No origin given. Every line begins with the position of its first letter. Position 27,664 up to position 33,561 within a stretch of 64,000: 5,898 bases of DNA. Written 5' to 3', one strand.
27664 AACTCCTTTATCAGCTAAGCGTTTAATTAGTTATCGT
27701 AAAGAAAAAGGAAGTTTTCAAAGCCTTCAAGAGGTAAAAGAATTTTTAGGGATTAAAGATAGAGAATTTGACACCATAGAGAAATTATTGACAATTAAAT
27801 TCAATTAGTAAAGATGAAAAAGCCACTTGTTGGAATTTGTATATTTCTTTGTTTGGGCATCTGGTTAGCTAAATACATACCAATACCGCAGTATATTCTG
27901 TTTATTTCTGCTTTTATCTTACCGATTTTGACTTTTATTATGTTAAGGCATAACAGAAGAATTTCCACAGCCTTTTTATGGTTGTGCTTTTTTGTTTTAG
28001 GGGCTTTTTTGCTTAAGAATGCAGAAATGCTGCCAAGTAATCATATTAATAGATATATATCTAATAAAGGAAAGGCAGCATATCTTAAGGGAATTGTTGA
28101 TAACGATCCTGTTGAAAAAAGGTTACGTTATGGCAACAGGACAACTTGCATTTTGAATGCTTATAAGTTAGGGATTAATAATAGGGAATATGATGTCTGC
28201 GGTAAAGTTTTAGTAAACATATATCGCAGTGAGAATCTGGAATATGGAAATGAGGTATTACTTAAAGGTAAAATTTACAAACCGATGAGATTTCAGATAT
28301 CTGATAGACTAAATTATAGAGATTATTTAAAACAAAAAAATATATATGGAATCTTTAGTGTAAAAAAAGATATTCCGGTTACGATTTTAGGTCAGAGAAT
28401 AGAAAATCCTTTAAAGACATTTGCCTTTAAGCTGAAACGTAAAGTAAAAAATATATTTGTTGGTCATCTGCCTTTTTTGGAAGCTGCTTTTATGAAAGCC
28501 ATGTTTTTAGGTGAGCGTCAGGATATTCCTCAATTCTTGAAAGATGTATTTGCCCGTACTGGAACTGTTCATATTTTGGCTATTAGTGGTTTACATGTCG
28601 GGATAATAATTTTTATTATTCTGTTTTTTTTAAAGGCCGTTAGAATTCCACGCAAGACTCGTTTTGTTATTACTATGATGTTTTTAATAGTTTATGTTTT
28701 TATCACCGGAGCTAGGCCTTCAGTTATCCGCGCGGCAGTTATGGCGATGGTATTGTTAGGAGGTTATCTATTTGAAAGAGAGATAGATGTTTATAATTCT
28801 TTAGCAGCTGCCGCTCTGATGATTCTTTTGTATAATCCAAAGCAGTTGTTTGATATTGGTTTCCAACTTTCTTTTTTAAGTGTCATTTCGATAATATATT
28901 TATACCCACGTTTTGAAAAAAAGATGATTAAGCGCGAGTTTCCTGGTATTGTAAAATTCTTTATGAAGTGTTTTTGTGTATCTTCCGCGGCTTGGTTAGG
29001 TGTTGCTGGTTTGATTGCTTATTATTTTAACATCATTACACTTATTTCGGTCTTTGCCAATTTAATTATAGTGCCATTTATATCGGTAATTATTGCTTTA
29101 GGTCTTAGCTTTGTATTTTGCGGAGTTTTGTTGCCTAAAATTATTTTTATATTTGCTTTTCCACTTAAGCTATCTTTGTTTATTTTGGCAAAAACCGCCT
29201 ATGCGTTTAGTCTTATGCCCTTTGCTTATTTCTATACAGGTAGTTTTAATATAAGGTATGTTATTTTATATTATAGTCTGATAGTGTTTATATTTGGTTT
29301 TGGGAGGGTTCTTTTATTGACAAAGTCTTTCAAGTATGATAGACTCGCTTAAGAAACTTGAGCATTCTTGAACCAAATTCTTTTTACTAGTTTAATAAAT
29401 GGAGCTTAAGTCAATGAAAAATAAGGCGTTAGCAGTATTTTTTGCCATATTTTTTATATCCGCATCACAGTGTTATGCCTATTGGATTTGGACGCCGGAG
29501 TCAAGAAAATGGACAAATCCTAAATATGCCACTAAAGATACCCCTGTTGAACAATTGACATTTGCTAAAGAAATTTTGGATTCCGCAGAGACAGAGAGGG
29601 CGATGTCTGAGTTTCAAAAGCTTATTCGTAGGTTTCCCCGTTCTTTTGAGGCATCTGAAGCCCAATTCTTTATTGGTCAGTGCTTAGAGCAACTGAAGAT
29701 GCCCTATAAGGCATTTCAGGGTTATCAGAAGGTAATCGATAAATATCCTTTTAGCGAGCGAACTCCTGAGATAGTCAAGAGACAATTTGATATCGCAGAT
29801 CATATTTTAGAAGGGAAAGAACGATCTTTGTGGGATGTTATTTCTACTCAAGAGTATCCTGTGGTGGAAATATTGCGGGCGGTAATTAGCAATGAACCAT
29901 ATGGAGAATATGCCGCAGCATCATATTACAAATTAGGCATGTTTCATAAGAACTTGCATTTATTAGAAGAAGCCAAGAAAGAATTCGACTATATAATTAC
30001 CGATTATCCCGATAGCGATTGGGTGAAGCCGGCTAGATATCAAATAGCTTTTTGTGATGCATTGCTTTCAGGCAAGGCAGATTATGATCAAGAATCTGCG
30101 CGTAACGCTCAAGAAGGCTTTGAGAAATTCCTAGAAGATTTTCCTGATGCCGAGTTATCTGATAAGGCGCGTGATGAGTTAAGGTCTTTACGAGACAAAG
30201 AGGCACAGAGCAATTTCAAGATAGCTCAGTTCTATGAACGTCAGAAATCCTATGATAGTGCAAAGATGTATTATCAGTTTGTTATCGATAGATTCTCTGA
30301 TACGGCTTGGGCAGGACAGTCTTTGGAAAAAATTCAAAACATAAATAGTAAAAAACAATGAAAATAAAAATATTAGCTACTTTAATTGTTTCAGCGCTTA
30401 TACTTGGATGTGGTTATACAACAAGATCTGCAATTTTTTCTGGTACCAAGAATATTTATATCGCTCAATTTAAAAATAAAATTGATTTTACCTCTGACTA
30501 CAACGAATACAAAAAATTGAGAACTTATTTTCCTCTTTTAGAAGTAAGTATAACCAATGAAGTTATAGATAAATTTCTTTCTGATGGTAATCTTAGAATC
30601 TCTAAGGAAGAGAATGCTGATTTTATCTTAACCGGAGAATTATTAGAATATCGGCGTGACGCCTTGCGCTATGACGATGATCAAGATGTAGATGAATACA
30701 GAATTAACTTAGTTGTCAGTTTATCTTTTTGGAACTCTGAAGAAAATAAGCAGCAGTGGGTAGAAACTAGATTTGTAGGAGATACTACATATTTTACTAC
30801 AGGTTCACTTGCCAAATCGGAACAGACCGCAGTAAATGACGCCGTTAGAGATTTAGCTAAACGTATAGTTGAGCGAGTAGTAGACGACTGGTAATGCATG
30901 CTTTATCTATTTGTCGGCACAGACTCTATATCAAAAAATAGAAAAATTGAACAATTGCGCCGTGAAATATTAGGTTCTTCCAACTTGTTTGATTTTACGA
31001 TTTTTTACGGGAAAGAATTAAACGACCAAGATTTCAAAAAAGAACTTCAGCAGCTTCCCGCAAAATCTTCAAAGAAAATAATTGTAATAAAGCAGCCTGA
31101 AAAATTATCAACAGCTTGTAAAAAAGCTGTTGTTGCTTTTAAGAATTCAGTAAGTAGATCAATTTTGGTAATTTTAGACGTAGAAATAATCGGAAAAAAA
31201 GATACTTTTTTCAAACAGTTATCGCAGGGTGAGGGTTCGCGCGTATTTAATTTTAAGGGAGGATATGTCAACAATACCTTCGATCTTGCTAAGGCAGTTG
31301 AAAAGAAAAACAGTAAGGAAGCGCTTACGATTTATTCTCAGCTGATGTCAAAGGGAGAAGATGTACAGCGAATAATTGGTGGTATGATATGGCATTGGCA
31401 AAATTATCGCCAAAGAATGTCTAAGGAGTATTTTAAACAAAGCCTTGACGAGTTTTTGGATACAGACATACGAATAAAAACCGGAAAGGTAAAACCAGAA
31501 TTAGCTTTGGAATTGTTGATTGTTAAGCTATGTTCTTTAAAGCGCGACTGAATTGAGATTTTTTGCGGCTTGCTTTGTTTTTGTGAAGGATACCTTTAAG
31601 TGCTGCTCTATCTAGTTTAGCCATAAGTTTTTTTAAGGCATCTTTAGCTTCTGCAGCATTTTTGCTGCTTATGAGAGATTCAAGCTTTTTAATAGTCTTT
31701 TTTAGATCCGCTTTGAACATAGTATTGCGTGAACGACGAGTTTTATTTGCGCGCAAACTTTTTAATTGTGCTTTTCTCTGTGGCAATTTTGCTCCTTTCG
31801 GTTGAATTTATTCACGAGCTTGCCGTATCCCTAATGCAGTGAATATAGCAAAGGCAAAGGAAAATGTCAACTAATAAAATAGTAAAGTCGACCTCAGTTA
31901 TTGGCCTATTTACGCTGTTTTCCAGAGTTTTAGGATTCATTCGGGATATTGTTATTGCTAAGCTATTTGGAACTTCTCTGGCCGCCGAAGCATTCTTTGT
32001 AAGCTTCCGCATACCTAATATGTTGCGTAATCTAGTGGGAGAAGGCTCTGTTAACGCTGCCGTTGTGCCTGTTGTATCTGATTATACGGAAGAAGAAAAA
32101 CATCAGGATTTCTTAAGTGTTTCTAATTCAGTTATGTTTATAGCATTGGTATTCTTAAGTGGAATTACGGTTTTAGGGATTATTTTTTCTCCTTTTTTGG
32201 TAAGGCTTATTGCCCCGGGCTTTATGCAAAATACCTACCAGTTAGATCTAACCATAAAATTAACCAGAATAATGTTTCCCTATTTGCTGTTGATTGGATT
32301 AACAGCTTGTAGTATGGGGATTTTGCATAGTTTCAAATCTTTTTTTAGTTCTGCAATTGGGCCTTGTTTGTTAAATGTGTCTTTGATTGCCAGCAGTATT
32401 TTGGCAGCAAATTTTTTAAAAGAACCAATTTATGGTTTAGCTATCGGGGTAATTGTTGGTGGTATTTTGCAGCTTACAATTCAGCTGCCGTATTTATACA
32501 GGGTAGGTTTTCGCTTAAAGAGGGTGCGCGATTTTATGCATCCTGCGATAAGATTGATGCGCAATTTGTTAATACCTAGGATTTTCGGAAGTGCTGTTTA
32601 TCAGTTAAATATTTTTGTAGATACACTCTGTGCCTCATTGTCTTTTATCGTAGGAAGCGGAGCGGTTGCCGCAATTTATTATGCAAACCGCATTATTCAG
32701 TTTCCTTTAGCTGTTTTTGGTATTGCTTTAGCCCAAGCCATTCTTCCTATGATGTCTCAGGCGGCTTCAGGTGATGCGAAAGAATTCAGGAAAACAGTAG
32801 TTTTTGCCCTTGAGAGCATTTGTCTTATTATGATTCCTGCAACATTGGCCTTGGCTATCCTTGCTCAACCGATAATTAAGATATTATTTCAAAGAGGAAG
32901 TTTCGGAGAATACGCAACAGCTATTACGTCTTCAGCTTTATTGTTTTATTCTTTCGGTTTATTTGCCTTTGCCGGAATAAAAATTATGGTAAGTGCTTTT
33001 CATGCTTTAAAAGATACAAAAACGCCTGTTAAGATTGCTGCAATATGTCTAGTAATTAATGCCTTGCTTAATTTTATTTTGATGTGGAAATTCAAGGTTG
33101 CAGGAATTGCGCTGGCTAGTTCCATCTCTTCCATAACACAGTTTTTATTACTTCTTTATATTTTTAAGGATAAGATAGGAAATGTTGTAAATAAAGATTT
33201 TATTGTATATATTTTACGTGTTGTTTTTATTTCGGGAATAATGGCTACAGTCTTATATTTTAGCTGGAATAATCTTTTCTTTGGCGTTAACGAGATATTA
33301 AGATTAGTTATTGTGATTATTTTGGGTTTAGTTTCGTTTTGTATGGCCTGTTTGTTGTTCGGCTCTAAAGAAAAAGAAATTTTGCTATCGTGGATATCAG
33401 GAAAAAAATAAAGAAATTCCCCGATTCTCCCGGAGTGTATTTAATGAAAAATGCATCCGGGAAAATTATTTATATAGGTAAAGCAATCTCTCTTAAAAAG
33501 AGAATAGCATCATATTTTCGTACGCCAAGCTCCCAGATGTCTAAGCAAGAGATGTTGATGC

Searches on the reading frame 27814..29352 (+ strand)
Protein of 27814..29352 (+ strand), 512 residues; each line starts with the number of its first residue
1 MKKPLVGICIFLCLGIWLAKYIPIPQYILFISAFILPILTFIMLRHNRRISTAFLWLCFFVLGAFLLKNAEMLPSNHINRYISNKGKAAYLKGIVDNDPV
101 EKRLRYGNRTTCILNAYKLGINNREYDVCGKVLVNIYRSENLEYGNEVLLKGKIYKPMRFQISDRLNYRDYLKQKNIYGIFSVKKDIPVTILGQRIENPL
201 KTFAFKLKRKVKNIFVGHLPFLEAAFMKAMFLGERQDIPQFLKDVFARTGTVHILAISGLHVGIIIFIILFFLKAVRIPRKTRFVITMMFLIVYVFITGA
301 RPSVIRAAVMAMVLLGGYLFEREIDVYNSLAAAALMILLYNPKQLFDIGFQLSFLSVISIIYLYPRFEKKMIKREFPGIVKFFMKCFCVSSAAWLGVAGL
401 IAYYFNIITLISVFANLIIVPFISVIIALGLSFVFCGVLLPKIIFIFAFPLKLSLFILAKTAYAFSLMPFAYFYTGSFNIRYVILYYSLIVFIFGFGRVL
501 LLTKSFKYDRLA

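Call 28: search_protein_families(library=pfam, proteins=[window:27814-29352:+], max_evalue=0.01)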
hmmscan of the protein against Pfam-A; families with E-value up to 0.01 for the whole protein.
window:27814-29352:+ (512 aa): 2 families
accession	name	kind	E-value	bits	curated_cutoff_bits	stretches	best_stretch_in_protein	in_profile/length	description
PF03772.21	Competence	-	1.6e-62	211.7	23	1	230-494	1-264/270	Competence protein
PF13567.11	DUF4131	-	3.4e-22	79.3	31.6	1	23-186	2-162/165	Domain of unknown function (DUF4131)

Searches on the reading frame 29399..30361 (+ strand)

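Call 28: search_protein_families(library=pfam, proteins=[window:29399-30361:+], max_evalue=0.01)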
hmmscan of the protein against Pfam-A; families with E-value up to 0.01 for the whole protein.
window:29399-30361:+ (320 aa): 9 families
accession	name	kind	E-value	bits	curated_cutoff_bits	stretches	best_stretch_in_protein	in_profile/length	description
PF13525.12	YfiO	-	1.7e-18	67.6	25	1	227-318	99-190/203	Outer membrane lipoprotein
PF13174.12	TPR_6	-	2.8e-17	62.5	26.3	1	88-119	2-33/33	Tetratricopeptide repeat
PF13512.12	TPR_18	-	9.4e-07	29.5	21.9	0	157-259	31-143/145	Tetratricopeptide repeat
PF13181.12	TPR_8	-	3.8e-06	27.1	25.7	0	269-293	1-25/34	Tetratricopeptide repeat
PF13428.12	TPR_14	-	7.3e-06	26.6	23.5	0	55-86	7-38/44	Tetratricopeptide repeat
PF13432.12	TPR_16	-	5.3e-05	24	32.7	0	60-119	8-64/65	Tetratricopeptide repeat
PF00515.34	TPR_1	-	0.00023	21.3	27.8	0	87-117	2-32/34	Tetratricopeptide repeat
PF07719.23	TPR_2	-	0.00047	20.5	27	0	87-117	2-32/34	Tetratricopeptide repeat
PF13424.12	TPR_12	-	0.0018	18.9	30.1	0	271-300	5-34/77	Tetratricopeptide repeat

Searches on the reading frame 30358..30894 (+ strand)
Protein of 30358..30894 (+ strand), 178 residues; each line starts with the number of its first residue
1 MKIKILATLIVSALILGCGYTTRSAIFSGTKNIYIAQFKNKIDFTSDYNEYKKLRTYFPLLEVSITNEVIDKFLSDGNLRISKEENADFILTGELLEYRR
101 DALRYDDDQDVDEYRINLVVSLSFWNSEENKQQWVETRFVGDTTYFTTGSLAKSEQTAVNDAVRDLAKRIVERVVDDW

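Call 28: search_protein_families(library=pfam, proteins=[window:30358-30894:+], max_evalue=0.01)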
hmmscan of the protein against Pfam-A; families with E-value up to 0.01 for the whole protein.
window:30358-30894:+ (178 aa): 1 family
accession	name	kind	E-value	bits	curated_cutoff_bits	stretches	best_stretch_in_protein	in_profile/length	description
PF04390.17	LptE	-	1.3e-12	48.9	23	1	42-173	13-117/118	Lipopolysaccharide-assembly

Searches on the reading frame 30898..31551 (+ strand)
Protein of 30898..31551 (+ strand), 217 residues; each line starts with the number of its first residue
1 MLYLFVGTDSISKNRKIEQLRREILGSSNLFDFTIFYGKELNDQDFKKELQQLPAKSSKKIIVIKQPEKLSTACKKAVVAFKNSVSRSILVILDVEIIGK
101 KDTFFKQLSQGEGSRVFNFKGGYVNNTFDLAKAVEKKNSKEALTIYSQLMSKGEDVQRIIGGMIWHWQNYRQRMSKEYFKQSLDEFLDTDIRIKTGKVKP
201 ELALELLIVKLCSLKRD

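Call 28: search_protein_families(library=pfam, proteins=[window:30898-31551:+], max_evalue=0.01)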
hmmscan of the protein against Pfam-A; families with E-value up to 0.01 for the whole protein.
window:30898-31551:+ (217 aa): 4 families
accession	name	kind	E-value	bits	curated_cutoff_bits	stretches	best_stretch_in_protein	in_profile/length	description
PF21694.2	DNA_pol3_delta_C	-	1.1e-14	54.9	27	2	170-211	80-121/121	DNA polymerase III delta subunit, C-terminal domain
PF06144.19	DNA_pol3_delta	-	3.2e-06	27.6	21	1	3-110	1-116/124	DNA polymerase III, delta subunit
PF09440.15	eIF3_N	-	0.0038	18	26.8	1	5-84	21-95/133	eIF3 subunit 6 N terminal domain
PF12169.13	DNA_pol3_gamma3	-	0.0097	16.1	24.4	0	126-163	17-54/143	DNA polymerase III subunits gamma and tau domain III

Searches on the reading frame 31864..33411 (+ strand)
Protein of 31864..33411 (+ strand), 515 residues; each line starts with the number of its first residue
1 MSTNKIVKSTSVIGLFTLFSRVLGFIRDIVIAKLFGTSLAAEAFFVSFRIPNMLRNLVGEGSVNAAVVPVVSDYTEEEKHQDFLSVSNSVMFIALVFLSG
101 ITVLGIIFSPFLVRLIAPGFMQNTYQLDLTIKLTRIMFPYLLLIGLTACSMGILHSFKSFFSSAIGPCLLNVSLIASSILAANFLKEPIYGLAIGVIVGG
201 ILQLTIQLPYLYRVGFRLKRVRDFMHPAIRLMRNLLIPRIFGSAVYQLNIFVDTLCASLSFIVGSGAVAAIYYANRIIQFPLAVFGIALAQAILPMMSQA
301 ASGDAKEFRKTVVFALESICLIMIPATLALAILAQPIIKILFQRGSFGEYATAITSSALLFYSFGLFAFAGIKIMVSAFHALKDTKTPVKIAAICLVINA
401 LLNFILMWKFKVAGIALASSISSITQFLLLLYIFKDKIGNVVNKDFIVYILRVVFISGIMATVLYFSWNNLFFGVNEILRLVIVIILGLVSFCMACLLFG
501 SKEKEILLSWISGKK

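Call 74: search_protein_families(library=pfam, proteins=[window:31864-33411:+], max_evalue=0.0001)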
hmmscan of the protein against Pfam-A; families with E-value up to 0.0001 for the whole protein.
window:31864-33411:+ (515 aa): 3 families
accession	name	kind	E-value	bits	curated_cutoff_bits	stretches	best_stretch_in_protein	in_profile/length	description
PF03023.19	MurJ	-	8.6e-113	377.7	27.4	1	31-466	1-431/451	Lipid II flippase MurJ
PF01554.23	MatE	-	1.2e-09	38.5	24.9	1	238-405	1-161/161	MatE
PF13440.11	Polysacc_synt_3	-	4.8e-05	23.2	23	1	115-342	66-284/293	Polysaccharide biosynthesis protein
